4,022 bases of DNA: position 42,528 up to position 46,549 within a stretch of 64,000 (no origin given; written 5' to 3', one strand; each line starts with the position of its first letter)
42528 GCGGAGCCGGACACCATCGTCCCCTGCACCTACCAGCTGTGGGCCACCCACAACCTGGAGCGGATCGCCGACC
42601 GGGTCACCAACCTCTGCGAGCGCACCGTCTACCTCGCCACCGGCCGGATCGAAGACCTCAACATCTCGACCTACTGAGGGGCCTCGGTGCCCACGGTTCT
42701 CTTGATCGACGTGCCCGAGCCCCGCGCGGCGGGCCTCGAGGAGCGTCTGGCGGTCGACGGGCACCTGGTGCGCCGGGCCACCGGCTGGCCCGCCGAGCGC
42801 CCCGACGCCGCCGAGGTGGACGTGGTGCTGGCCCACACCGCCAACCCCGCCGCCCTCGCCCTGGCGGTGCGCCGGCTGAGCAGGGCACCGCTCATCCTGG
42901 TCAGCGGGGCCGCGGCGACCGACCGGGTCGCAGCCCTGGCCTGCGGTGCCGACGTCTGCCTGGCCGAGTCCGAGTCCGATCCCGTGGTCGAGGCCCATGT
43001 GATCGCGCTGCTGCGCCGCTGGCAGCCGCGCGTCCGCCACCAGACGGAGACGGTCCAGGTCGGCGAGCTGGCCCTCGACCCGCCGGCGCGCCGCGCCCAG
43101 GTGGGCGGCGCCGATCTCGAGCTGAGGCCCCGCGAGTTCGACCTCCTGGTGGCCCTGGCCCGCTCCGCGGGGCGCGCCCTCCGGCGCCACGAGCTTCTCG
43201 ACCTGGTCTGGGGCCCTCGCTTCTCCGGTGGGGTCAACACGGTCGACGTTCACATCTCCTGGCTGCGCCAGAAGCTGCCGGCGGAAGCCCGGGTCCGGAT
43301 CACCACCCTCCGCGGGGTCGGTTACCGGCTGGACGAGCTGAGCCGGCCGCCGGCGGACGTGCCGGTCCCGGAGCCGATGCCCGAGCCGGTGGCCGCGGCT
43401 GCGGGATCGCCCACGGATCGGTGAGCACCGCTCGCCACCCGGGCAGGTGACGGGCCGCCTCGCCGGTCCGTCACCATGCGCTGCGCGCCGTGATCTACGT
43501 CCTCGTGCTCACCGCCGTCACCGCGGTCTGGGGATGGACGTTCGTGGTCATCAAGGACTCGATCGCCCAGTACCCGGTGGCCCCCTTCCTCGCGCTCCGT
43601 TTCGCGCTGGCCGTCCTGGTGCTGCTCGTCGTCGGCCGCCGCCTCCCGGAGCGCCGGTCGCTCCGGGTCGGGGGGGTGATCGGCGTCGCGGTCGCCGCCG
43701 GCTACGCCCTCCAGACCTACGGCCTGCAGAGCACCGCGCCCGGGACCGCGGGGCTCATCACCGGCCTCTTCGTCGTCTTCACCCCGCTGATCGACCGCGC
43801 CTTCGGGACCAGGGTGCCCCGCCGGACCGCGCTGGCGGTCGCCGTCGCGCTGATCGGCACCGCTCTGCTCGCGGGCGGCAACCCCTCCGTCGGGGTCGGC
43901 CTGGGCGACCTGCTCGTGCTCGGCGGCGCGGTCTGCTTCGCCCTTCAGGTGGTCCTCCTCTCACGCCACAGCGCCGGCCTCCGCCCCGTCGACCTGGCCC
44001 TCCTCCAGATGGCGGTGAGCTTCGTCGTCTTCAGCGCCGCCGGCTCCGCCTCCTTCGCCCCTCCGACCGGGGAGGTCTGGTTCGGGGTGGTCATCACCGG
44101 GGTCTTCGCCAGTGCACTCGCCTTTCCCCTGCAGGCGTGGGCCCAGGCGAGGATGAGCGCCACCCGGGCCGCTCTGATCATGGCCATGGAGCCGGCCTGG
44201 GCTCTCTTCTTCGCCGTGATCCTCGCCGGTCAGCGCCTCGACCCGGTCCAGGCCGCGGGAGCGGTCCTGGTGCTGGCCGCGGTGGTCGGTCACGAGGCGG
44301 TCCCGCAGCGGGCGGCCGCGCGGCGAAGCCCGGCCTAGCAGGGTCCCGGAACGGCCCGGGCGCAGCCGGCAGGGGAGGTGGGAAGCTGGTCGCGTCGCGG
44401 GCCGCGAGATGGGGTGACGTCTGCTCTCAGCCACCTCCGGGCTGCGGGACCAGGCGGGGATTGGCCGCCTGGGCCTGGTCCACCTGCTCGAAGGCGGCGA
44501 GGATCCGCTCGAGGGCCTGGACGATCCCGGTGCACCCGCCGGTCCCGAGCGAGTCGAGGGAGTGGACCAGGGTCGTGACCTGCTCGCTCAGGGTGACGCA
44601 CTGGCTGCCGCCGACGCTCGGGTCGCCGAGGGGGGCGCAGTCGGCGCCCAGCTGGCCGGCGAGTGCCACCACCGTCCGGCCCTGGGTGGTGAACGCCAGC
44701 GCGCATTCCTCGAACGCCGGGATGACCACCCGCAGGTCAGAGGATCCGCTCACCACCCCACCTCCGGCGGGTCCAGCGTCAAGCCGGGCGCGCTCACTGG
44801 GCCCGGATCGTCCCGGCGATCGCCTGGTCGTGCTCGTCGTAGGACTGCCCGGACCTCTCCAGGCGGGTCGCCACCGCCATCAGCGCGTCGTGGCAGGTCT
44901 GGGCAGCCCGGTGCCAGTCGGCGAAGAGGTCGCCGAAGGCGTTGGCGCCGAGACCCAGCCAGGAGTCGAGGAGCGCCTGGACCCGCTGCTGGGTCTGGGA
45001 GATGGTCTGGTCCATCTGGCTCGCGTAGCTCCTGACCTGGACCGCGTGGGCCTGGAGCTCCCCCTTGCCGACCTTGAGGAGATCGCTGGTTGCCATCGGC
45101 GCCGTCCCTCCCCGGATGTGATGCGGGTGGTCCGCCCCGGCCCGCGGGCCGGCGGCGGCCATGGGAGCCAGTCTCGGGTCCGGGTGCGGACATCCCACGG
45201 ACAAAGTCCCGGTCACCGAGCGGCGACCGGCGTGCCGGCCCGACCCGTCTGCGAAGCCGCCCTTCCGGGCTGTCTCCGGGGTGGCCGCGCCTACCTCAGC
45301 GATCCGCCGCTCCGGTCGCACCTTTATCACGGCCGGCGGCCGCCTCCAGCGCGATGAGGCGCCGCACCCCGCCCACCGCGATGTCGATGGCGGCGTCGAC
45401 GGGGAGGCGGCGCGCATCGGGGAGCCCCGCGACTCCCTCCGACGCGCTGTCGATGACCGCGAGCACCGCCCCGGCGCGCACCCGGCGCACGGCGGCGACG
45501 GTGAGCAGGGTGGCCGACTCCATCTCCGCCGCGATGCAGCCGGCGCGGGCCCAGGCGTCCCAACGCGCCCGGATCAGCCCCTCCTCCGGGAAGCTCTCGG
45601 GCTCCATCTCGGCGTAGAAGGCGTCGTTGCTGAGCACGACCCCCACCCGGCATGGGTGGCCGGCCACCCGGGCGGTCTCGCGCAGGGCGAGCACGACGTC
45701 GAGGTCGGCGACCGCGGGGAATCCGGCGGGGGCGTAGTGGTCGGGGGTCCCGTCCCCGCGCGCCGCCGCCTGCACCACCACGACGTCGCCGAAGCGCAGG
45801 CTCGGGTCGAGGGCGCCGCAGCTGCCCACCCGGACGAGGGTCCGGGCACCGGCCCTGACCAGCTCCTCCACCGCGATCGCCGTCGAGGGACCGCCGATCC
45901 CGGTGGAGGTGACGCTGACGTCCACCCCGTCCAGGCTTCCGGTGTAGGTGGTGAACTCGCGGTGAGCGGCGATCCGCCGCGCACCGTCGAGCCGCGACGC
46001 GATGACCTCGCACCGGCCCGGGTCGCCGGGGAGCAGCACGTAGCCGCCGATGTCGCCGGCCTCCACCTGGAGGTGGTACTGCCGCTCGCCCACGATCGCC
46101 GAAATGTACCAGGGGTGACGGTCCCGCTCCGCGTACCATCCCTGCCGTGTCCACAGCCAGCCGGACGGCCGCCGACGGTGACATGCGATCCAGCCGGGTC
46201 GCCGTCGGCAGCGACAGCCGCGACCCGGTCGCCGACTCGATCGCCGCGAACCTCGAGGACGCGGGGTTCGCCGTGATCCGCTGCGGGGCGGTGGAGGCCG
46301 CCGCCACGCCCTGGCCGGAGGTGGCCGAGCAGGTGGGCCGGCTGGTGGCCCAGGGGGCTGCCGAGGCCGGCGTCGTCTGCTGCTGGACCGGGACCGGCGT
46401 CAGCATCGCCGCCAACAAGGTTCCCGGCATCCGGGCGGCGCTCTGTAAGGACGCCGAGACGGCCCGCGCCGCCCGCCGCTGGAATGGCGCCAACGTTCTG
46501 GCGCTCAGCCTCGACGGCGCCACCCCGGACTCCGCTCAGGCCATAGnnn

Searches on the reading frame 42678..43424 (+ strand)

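Call 61: search_protein_families(library=pfam, proteins=[window:42678-43424:+], max_evalue=0.00001)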
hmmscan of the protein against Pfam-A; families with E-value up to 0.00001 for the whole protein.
window:42678-43424:+ (248 aa): 1 family
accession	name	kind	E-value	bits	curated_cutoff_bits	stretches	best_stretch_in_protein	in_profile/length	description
PF00486.34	Trans_reg_C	-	7.6e-23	80.8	26.2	1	145-218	2-77/77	Transcriptional regulatory protein, C terminal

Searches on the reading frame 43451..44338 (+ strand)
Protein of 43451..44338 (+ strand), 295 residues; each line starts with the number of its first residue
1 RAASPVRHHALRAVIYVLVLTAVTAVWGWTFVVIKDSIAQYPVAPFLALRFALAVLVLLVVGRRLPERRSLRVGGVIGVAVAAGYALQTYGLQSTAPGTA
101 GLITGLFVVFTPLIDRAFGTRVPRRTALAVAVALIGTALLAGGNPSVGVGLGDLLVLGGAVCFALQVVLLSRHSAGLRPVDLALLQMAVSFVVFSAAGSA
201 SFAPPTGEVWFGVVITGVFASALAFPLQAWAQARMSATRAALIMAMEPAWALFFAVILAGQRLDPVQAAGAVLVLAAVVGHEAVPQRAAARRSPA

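Call 61: search_protein_families(library=pfam, proteins=[window:43451-44338:+], max_evalue=0.00001)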
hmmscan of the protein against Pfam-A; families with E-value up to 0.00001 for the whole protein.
window:43451-44338:+ (295 aa): 1 family
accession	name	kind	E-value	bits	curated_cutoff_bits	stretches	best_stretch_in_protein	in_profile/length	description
PF00892.27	EamA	-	4.4e-31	108.4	28.2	2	151-279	2-131/135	EamA-like transporter family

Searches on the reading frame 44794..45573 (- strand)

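Call 61: search_protein_families(library=pfam, proteins=[window:44794-45573:-], max_evalue=0.00001)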
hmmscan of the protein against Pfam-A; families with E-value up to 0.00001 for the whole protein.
window:44794-45573:- (259 aa): 1 family
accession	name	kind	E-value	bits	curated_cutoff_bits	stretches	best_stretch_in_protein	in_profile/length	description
PF06013.18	WXG100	-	1.2e-14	54.8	27.3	1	167-250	3-86/86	Proteins of 100 residues with WXG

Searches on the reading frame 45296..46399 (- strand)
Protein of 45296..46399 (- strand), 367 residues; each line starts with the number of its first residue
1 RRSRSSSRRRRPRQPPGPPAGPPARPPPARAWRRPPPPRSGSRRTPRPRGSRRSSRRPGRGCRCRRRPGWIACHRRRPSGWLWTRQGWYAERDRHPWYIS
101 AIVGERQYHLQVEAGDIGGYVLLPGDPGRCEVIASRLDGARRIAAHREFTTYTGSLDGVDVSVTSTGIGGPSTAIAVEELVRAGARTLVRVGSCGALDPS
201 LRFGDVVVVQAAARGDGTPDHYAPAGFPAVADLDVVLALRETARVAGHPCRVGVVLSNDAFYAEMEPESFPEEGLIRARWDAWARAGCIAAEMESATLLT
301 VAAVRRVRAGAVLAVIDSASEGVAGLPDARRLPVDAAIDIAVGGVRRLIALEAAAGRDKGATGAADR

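Call 61: search_protein_families(library=pfam, proteins=[window:45296-46399:-], max_evalue=0.00001)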
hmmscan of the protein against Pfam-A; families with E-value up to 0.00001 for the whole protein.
window:45296-46399:- (367 aa): 1 family
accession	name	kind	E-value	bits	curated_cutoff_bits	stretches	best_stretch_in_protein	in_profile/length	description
PF01048.26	PNP_UDP_1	-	3.1e-38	131.9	25.1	1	120-324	2-205/233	Phosphorylase superfamily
